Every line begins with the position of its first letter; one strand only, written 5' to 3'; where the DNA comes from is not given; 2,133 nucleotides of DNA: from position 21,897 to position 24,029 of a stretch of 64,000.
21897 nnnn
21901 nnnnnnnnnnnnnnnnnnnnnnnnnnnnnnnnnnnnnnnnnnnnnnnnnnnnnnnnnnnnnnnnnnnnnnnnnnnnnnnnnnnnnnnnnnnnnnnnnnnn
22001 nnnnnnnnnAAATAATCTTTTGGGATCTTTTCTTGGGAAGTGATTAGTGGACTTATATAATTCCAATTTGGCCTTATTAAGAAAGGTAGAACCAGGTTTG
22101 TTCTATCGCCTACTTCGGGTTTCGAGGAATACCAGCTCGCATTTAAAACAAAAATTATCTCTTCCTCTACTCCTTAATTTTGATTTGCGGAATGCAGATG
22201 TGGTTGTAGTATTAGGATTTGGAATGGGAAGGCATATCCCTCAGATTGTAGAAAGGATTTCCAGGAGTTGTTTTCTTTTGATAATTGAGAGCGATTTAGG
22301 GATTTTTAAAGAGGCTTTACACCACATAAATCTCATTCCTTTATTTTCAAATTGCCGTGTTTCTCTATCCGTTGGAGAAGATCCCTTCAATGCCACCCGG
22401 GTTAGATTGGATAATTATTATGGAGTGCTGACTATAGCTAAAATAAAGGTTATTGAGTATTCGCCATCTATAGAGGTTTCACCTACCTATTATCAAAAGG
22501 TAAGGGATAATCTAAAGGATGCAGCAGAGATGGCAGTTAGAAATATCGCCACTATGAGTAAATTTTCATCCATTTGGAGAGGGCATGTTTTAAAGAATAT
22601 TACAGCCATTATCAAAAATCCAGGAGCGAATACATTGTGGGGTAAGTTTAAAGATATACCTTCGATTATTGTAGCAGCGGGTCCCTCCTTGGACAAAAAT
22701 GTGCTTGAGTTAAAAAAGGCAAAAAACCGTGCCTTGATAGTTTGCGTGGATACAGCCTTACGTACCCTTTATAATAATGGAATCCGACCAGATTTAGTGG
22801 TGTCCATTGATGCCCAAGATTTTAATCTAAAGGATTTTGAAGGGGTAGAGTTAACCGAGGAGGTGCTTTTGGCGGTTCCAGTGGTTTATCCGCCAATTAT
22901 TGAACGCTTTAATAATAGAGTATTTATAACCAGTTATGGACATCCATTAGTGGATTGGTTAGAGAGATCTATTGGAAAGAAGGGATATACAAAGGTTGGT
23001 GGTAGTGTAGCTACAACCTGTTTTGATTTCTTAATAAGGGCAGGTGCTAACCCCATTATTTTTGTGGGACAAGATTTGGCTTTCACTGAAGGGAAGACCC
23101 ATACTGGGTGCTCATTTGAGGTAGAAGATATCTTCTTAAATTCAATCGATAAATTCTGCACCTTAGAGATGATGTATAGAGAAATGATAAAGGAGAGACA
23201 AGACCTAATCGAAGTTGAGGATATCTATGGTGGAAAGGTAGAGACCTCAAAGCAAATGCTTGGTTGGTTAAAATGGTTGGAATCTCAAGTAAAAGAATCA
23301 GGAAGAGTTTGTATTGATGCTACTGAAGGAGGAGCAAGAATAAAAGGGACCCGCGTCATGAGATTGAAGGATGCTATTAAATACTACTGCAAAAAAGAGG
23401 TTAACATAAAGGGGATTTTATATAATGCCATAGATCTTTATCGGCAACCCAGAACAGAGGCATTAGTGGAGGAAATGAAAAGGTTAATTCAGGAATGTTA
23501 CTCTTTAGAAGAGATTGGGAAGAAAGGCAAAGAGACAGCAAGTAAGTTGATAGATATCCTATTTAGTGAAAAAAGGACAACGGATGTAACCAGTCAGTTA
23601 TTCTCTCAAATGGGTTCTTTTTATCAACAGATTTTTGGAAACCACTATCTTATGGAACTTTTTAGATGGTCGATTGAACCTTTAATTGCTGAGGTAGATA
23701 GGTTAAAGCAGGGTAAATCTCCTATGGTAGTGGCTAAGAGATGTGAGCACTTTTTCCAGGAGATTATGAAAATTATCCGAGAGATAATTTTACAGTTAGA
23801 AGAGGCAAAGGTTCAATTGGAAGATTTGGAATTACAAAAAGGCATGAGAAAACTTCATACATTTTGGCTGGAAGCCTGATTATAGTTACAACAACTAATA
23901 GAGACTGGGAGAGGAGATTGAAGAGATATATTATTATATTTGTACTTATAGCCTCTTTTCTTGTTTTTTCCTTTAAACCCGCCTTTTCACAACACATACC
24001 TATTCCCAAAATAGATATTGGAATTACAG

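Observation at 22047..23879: Maf-family (DUF115) putative glycosyltransferase embedded between fliO and fliP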

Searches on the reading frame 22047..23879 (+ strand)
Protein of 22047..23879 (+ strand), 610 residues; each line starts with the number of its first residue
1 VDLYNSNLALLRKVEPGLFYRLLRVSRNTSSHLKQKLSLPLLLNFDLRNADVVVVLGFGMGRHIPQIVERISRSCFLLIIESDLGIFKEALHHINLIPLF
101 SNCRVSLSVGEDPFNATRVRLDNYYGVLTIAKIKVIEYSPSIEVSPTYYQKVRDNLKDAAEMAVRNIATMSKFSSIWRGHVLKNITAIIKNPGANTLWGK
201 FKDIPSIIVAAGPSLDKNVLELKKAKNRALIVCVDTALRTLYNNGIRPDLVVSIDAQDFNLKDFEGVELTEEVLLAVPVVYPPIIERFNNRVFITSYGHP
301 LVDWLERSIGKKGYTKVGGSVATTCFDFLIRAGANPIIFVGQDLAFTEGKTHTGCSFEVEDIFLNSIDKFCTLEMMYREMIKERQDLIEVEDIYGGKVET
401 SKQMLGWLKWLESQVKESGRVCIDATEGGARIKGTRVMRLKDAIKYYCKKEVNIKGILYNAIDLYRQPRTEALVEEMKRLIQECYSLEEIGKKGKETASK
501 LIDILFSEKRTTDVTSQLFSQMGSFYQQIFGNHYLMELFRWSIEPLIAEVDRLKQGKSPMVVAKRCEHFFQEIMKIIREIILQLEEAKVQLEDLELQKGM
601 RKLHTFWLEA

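Call 6: search_protein_families(library=pfam, proteins=[window:22047-23879:+], max_evalue=0.01)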
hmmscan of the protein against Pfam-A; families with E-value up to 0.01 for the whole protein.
window:22047-23879:+ (610 aa): 2 families
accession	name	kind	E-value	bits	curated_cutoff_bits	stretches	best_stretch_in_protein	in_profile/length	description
PF01973.23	MptE-like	-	6.1e-43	147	34.6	1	180-348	2-170/171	6-hydroxymethylpterin diphosphokinase MptE-like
PF20157.4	Maf_flag10_N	-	1.3e-05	25.2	23.5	1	48-118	110-184/228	Glycosyltransferase Maf N-terminal domain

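Call 11: find_homologous_proteins(query=window:22047-23879:+, max_evalue=0.00001)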
Query window:22047-23879:+ (610 aa): 5098 proteins with E <= 0.00001 among 8000 candidates; the best 120 are listed.
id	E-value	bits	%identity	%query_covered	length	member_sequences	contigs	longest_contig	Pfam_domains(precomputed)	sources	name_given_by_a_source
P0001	0.0e+0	1375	100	100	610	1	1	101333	PF01973.24,PF20157.5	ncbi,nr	ncbi:MAG: DUF115 domain-containing protein [bacterium]|nr:DUF115 domain-containing protein [bacteriu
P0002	2.0e-172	593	47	96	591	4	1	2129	PF01973.24,PF20157.5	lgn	-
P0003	3.8e-171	589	48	96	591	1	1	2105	PF01973.24,PF20157.5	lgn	-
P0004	6.0e-171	588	46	97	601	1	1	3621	PF01973.24,PF20157.5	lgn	-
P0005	4.0e-169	582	47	97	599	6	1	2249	PF01973.24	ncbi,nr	ncbi:DUF115 domain-containing protein, partial [bacterium]|nr:DUF115 domain-containing protein [bact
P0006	2.7e-164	566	47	97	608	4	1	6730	PF01973.24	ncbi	-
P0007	2.7e-160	553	46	98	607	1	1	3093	PF01973.24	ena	-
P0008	1.2e-155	537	45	97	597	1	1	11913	PF01973.24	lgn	-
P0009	2.2e-148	514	43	97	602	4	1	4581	PF01973.24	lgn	-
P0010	3.5e-143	496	43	98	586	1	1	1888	PF01973.24,PF20157.5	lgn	-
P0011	3.4e-141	490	43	98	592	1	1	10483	PF01973.24,PF20157.5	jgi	-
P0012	7.9e-141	489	42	98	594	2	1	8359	PF01973.24,PF20157.5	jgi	-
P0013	9.2e-141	488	42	98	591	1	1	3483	PF01973.24,PF20157.5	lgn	-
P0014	1.5e-139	484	40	98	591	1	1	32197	PF01973.24,PF20157.5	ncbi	ncbi:MAG: 6-hydroxymethylpterin diphosphokinase MptE-like protein [bacterium]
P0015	5.4e-138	479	40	98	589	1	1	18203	PF01973.24,PF20157.5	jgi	-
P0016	5.1e-137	476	40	98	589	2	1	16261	PF01973.24,PF20157.5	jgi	jgi:hypothetical protein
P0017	1.1e-135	472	42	96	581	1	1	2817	PF01973.24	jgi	jgi:hypothetical protein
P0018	2.2e-132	461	39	98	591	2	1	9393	PF01973.24,PF20157.5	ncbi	ncbi:MAG: 6-hydroxymethylpterin diphosphokinase MptE-like protein [bacterium]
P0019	2.2e-131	457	40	98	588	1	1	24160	PF01973.24,PF20157.5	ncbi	ncbi:MAG: 6-hydroxymethylpterin diphosphokinase MptE-like protein [Nitrospirota bacterium]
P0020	1.0e-130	455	40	98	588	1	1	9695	PF01973.24,PF20157.5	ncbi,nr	ncbi:MAG: DUF115 domain-containing protein [bacterium]|nr:DUF115 domain-containing protein [bacteriu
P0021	6.4e-126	439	38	97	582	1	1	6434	PF01973.24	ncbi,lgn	-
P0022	4.1e-118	414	35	97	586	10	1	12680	PF01973.24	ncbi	ncbi:MAG: 6-hydroxymethylpterin diphosphokinase MptE-like protein [Candidatus Desantisbacteria bacte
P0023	2.7e-117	411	39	95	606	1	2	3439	PF01973.24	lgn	-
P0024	6.3e-116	406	37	97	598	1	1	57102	PF01973.24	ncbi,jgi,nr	ncbi:DUF115 domain-containing protein [bacterium]|nr:DUF115 domain-containing protein [bacterium]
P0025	6.8e-116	406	37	97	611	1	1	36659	PF01973.24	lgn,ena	-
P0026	8.4e-116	406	38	97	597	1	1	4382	PF01973.24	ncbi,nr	ncbi:MAG: DUF115 domain-containing protein [bacterium]|nr:DUF115 domain-containing protein [bacteriu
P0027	1.8e-115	405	37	97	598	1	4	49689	PF01973.24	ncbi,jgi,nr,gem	ncbi:DUF115 domain-containing protein [bacterium]|nr:DUF115 domain-containing protein [bacterium] MB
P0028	1.9e-115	405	37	97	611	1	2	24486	PF01973.24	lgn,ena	-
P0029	1.0e-114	402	37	97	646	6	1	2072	PF01973.24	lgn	-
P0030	9.9e-114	399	38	83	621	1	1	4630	PF01973.24,PF20157.5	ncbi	-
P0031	2.0e-110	388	37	97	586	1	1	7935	PF01973.24,PF20157.5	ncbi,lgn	-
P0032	1.6e-108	382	37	96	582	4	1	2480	PF01973.24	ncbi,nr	ncbi:DUF115 domain-containing protein [bacterium]|nr:DUF115 domain-containing protein [bacterium]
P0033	5.1e-107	377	37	96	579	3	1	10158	PF01973.24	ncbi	ncbi:MAG: 6-hydroxymethylpterin diphosphokinase MptE-like protein [bacterium]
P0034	8.8e-104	366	33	92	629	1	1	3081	PF01973.24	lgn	-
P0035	5.1e-102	360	36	95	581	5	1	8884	PF01973.24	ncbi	-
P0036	9.0e-98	346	48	61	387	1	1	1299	PF01973.24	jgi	jgi:hypothetical protein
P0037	1.5e-97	346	37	92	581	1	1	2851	PF01973.24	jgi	jgi:hypothetical protein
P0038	1.3e-96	343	34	90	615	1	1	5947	PF01973.24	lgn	-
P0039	5.9e-88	314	39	75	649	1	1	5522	PF01973.24,PF20157.5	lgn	-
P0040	1.1e-87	313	33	88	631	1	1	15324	PF01973.24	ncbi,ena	-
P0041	3.3e-87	312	34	81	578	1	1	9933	PF01973.24,PF20157.5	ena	-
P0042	2.1e-86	309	36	82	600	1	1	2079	PF01973.24,PF20157.5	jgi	jgi:hypothetical protein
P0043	5.3e-85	304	34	82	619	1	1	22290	PF01973.24,PF20157.5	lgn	-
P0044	1.3e-84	303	32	90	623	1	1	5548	PF01973.24,PF20157.5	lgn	-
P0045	6.2e-84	301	35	82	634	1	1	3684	PF01973.24,PF20157.5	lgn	-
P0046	1.2e-83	300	37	82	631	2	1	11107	PF01973.24,PF20157.5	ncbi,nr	ncbi:MAG: DUF115 domain-containing protein [bacterium]|nr:DUF115 domain-containing protein [bacteriu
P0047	2.0e-83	299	30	92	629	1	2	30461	PF01973.24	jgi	-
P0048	5.5e-83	298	30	96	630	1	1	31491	PF01973.24,PF20157.5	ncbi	-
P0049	7.4e-83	297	34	96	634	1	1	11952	PF01973.24,PF20157.5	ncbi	ncbi:MAG: 6-hydroxymethylpterin diphosphokinase MptE-like protein [bacterium]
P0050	1.9e-82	296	31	90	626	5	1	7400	PF01973.24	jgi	-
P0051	3.0e-82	295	35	78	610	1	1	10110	PF01973.24,PF20157.5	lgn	-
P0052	3.4e-82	295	31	88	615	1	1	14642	PF01973.24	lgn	-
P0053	3.7e-82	295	33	89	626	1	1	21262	PF01973.24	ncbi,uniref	ncbi:Motility accessory factor [hydrothermal vent metagenome]|uniref:Motility accessory factor n=1 T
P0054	4.0e-81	291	34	82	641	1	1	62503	PF01973.24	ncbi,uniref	ncbi:motility associated factor glycosyltransferase family protein [Thermoanaerobacterium sp. DL9XJH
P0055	4.6e-81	291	37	76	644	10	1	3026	PF01973.24,PF20157.5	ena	-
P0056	5.7e-81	291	35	80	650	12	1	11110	PF01973.24,PF20157.5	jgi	-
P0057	8.4e-81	290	33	90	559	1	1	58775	PF01973.24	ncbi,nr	ncbi:MAG: DUF115 domain-containing protein [bacterium]|nr:DUF115 domain-containing protein [bacteriu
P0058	2.4e-79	286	36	75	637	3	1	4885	PF01973.24,PF20157.5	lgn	-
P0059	2.5e-79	286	30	90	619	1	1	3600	PF01973.24,PF20157.5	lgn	-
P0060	2.8e-79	285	34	82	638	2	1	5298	PF01973.24,PF20157.5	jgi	-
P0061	3.6e-79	285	36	75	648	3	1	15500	PF01973.24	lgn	-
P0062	5.5e-79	284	32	87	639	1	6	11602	PF01973.24,PF20157.5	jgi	-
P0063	1.3e-77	280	31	90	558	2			PF01973.24,PF20157.5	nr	nr:DUF115 domain-containing protein [Clostridia bacterium]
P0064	1.8e-76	276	31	90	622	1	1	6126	PF01973.24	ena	-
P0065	2.0e-76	276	31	90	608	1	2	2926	PF01973.24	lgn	-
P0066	2.8e-76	275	36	76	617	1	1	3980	PF01973.24,PF20157.5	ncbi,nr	ncbi:DUF115 domain-containing protein [bacterium]|nr:DUF115 domain-containing protein [bacterium]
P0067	8.5e-76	274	31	83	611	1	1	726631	PF01973.24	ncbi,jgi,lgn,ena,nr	ncbi:MAG: hypothetical protein CVU89_05190 [Firmicutes bacterium HGW-Firmicutes-14]|nr:MAG: hypothet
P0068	1.4e-75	273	37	68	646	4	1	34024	PF01973.24,PF20157.5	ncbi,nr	ncbi:motility associated factor glycosyltransferase family protein [Candidatus Aerophobetes bacteriu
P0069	1.5e-75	273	36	73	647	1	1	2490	PF01973.24,PF20157.5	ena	-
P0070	1.5e-75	273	32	89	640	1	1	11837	PF01973.24,PF20157.5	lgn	-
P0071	3.3e-75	272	31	87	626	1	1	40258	PF01973.24,PF20157.5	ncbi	ncbi:motility associated factor glycosyltransferase family protein [Thermincola ferriacetica]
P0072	1.2e-74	270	35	75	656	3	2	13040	PF01973.24,PF20157.5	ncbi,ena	-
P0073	1.3e-73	267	36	75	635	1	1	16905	PF01973.24,PF20157.5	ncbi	-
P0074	1.9e-72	263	31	99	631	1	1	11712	PF01973.24,PF20157.5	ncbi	-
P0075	2.6e-72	262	35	67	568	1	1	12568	PF01973.24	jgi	jgi:hypothetical protein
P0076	2.2e-71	259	34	80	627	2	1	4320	PF01973.24,PF20157.5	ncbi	-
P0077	4.2e-70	255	30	87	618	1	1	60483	PF01973.24,PF20157.5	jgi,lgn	jgi:hypothetical protein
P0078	8.6e-70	254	33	83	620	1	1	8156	PF01973.24,PF20157.5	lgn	-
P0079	4.1e-69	252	34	75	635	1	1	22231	PF01973.24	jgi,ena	-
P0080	4.4e-69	252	32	84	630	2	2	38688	PF01973.24,PF20157.5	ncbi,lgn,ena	-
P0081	1.6e-67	247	30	95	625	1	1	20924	PF01973.24,PF20157.5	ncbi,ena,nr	ncbi:MAG: DUF115 domain-containing protein [Clostridia bacterium]|nr:DUF115 domain-containing protei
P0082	3.5e-67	245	33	70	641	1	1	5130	PF01973.24,PF20157.5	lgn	-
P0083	6.7e-67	244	33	82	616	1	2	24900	PF01973.24,PF20157.5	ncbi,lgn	ncbi:MAG: 6-hydroxymethylpterin diphosphokinase MptE-like protein [Bacillota bacterium]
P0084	9.7e-67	244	30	89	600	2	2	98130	PF01973.24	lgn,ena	-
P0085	1.4e-66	243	32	73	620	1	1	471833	PF01973.24,PF20157.5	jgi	-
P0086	1.8e-66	243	34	78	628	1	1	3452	PF01973.24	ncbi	-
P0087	5.0e-66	242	32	80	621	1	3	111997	PF01973.24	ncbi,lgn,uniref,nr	ncbi:motility associated factor glycosyltransferase family protein [Brevibacillus invocatus]|uniref:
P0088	5.4e-66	241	34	82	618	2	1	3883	PF01973.24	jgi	-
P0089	7.2e-66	241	29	89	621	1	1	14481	PF01973.24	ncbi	-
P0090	1.7e-65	240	29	90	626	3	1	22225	PF01973.24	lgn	-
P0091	1.9e-65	240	33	77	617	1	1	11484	PF01973.24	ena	-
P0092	1.9e-65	240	33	72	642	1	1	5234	PF01973.24,PF20157.5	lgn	-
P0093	2.5e-65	239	31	79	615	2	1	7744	PF01973.24,PF20157.5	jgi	jgi:hypothetical protein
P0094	3.2e-65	239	33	76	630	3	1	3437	PF01973.24,PF20157.5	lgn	-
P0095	4.2e-65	239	33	75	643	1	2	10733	PF01973.24,PF20157.5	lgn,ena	-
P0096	4.4e-65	238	33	76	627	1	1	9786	PF01973.24,PF20157.5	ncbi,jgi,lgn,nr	ncbi:MAG: hypothetical protein PWR14_814 [Thermosediminibacterales bacterium]|jgi:hypothetical prote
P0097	5.6e-65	238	33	79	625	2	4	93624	PF01973.24,PF20157.5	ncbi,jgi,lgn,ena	-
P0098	1.6e-64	237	32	71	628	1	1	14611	PF01973.24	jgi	-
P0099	4.3e-64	235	31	77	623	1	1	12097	PF01973.24,PF20157.5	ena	-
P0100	5.4e-64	235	32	80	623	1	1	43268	PF01973.24,PF20157.5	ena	-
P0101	9.3e-64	234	33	79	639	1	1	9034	PF01973.24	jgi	jgi:hypothetical protein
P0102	1.1e-63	234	29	90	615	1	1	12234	PF01973.24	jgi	jgi:hypothetical protein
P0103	1.2e-63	234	33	74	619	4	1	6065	PF01973.24,PF20157.5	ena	-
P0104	3.1e-63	232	31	78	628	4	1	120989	PF01973.24,PF20157.5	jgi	jgi:hypothetical protein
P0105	4.4e-63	232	31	82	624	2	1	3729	PF01973.24,PF20157.5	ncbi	-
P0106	4.9e-63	232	34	66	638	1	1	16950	PF01973.24,PF20157.5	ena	-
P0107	4.9e-63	232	33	73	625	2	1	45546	PF01973.24,PF20157.5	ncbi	-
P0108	6.6e-63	231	30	85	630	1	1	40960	PF01973.24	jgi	-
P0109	7.9e-63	231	36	66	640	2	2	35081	PF01973.24,PF20157.5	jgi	jgi:hypothetical protein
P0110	7.9e-63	231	35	71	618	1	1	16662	PF01973.24,PF20157.5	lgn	-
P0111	2.3e-62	230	34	63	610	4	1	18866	PF01973.24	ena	-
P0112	3.5e-62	229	35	66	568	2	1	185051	PF01973.24,PF20157.5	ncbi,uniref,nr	ncbi:motility associated factor glycosyltransferase family protein [Moorella sulfitireducens]|uniref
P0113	4.1e-62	229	31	81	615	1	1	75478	PF01973.24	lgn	-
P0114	8.6e-62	228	34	73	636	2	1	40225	PF01973.24,PF20157.5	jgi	jgi:hypothetical protein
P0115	9.8e-62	227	27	95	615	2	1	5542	PF01973.24,PF20157.5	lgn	-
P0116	1.0e-61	227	32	81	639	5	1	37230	PF01973.24,PF20157.5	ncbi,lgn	-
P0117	1.1e-61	227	32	78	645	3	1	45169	PF01973.24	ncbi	-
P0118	1.2e-61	227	32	82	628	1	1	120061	PF01973.24,PF20157.5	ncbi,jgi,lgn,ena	-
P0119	2.6e-61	226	31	80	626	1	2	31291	PF01973.24,PF20157.5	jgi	jgi:hypothetical protein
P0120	2.8e-61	226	29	91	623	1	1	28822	PF01973.24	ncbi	ncbi:motility associated factor glycosyltransferase family protein [Candidatus Auribacterota bacteri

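Call 12: find_encoding_contigs(protein=P0014, flank=8000, max_places=3)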
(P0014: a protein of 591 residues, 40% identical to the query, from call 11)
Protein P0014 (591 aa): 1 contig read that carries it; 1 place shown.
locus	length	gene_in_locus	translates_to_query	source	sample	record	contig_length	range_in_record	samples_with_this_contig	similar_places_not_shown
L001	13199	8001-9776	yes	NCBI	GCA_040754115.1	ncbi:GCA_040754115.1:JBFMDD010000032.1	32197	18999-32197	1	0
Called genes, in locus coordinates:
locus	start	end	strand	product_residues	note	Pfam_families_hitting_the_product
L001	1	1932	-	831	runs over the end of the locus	PF04932:Wzy_C (weak), PF13424:TPR_12 (weak), PF12895:ANAPC3, PF14559:TPR_19 (weak), PF13414:TPR_11, PF13424:TPR_12, PF14559:TPR_19, PF13414:TPR_11, +15 more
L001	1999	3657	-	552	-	PF03065:Glyco_hydro_57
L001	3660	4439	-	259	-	PF01975:SurE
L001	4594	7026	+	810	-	PF03193:RsgA_GTPase (faint), PF05729:NACHT (weak), PF03781:FGE-sulfatase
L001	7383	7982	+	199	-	PF04347:FliO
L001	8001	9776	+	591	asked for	PF20157:Maf_flag10_N (weak), PF01973:MptE-like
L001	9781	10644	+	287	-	PF02353:CMAS, PF07021:MetW, PF13489:Methyltransf_23, PF13847:Methyltransf_31, PF08241:Methyltransf_11, PF08242:Methyltransf_12, PF13649:Methyltransf_25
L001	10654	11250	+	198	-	PF02660:G3P_acyltransf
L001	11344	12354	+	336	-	PF01210:NAD_Gly3P_dh_N, PF02558:ApbA (weak), PF03446:NAD_binding_2 (weak), PF03807:F420_oxidored, PF07479:NAD_Gly3P_dh_C, PF20618:GPD_NAD_C_bact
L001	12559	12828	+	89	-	PF00216:Bac_DNA_binding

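Call 13: find_encoding_contigs(protein=P0008, flank=8000, max_places=3)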
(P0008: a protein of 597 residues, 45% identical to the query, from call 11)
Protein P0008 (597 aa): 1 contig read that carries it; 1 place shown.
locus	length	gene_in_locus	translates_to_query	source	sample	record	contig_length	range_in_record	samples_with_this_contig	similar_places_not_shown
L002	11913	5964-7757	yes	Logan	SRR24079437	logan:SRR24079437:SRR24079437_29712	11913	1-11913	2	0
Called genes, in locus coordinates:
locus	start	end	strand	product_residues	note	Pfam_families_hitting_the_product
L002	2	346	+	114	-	?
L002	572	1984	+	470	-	PF21760:SecD_1st, PF22599:SecDF_P1_head, PF02355:SecD_SecF_C, PF03176:MMPL (weak)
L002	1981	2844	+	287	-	PF02355:SecD_SecF_C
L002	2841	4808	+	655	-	PF13328:HD_4, PF01966:HD, PF04607:RelA_SpoT, PF02824:TGS, PF28438:RelA_RIS, PF13291:ACT_4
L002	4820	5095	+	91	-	-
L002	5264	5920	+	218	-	PF04347:FliO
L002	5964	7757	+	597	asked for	PF01973:MptE-like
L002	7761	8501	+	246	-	PF00813:FliP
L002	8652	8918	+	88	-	PF01313:Bac_export_3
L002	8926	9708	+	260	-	PF01311:Bac_export_1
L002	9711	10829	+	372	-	PF01312:Bac_export_2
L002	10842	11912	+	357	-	?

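Call 14: find_encoding_contigs(protein=P0024, flank=8000, max_places=3)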
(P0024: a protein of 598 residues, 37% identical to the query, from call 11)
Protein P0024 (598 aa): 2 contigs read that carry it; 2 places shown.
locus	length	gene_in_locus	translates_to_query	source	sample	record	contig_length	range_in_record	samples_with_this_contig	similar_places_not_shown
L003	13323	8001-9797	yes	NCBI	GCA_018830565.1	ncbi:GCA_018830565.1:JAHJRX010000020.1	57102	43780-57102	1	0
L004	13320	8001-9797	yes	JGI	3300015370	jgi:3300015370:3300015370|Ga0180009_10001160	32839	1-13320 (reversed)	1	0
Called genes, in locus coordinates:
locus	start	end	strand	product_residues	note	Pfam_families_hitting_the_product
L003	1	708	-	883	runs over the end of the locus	PF00133:tRNA-synt_1, PF01406:tRNA-synt_1e (faint), PF09334:tRNA-synt_1g, PF13603:tRNA-synt_1_2 (weak), PF09334:tRNA-synt_1g (weak), PF08264:Anticodon_1, PF10458:Val_tRNA-synt_C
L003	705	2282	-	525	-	PF00682:HMGL-like, PF22617:HCS_D2, PF08502:LeuA_dimer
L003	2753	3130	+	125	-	PF02561:FliS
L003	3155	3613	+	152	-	-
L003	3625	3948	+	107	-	-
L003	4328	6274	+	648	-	PF03717:PBP_dimer, PF03793:PASTA (faint), PF00905:Transpeptidase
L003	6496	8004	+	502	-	PF20157:Maf_flag10_N (faint), PF01973:MptE-like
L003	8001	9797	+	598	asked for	PF01973:MptE-like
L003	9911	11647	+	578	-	PF01973:MptE-like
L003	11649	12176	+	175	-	PF00702:Hydrolase (faint), PF08282:Hydrolase_3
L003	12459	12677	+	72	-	-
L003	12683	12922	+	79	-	PF07927:HicA_toxin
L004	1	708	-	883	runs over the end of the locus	PF00133:tRNA-synt_1, PF01406:tRNA-synt_1e (faint), PF09334:tRNA-synt_1g, PF13603:tRNA-synt_1_2 (weak), PF09334:tRNA-synt_1g (weak), PF08264:Anticodon_1, PF10458:Val_tRNA-synt_C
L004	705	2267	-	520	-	PF00682:HMGL-like, PF22617:HCS_D2, PF08502:LeuA_dimer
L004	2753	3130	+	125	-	PF02561:FliS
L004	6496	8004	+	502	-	PF20157:Maf_flag10_N (faint), PF01973:MptE-like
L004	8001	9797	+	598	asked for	PF01973:MptE-like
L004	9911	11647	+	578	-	PF01973:MptE-like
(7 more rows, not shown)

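Call 16: find_encoding_contigs(protein=P0019, flank=8000, max_places=2)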
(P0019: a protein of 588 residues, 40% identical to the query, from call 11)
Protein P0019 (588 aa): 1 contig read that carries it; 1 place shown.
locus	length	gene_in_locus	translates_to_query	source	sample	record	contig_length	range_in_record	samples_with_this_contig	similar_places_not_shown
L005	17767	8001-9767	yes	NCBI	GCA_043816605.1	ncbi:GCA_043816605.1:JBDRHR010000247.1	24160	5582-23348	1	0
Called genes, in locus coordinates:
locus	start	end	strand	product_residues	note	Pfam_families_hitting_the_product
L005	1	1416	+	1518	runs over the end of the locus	PF22692:LlgE_F_G_D1 (faint), PF07559:FlgE_D2, PF06429:Flg_bbr_C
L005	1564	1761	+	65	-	PF06289:FlbD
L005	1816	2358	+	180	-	PF03748:FliL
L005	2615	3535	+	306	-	PF02154:FliM, PF01052:FliMN_C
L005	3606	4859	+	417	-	PF01075:Glyco_transf_9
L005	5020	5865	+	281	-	PF13489:Methyltransf_23, PF07021:MetW, PF02353:CMAS (weak), PF13847:Methyltransf_31, PF08241:Methyltransf_11, PF08242:Methyltransf_12, PF13649:Methyltransf_25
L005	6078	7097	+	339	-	PF28396:SepQ_C (weak), PF01052:FliMN_C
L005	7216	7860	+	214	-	PF04347:FliO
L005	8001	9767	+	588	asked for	PF20157:Maf_flag10_N (weak), PF01973:MptE-like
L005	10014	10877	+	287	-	PF02353:CMAS, PF13489:Methyltransf_23, PF07021:MetW, PF13847:Methyltransf_31, PF08241:Methyltransf_11, PF08242:Methyltransf_12, PF13649:Methyltransf_25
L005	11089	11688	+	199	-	PF02660:G3P_acyltransf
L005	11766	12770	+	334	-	PF01210:NAD_Gly3P_dh_N, PF02558:ApbA (weak), PF03446:NAD_binding_2, PF03807:F420_oxidored, PF07479:NAD_Gly3P_dh_C, PF20618:GPD_NAD_C_bact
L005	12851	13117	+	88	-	PF00216:Bac_DNA_binding, PF18291:HU-HIG (weak)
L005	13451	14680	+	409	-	PF13477:Glyco_trans_4_2 (weak), PF13439:Glyco_transf_4, PF13579:Glyco_trans_4_4, PF00534:Glycos_transf_1, PF13692:Glyco_trans_1_4, PF13524:Glyco_trans_1_2 (weak)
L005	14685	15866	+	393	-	PF13439:Glyco_transf_4, PF20706:GT4-conflict, PF00534:Glycos_transf_1, PF13692:Glyco_trans_1_4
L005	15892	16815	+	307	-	PF01073:3Beta_HSD, PF01370:Epimerase, PF02719:Polysacc_synt_2, PF04321:RmlD_sub_bind, PF13460:NAD_binding_10 (faint), PF16363:GDP_Man_Dehyd, PF07993:NAD_binding_4 (weak)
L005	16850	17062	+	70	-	-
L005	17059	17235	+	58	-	PF07927:HicA_toxin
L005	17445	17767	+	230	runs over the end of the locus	PF00483:NTP_transferase, PF12804:NTP_transf_3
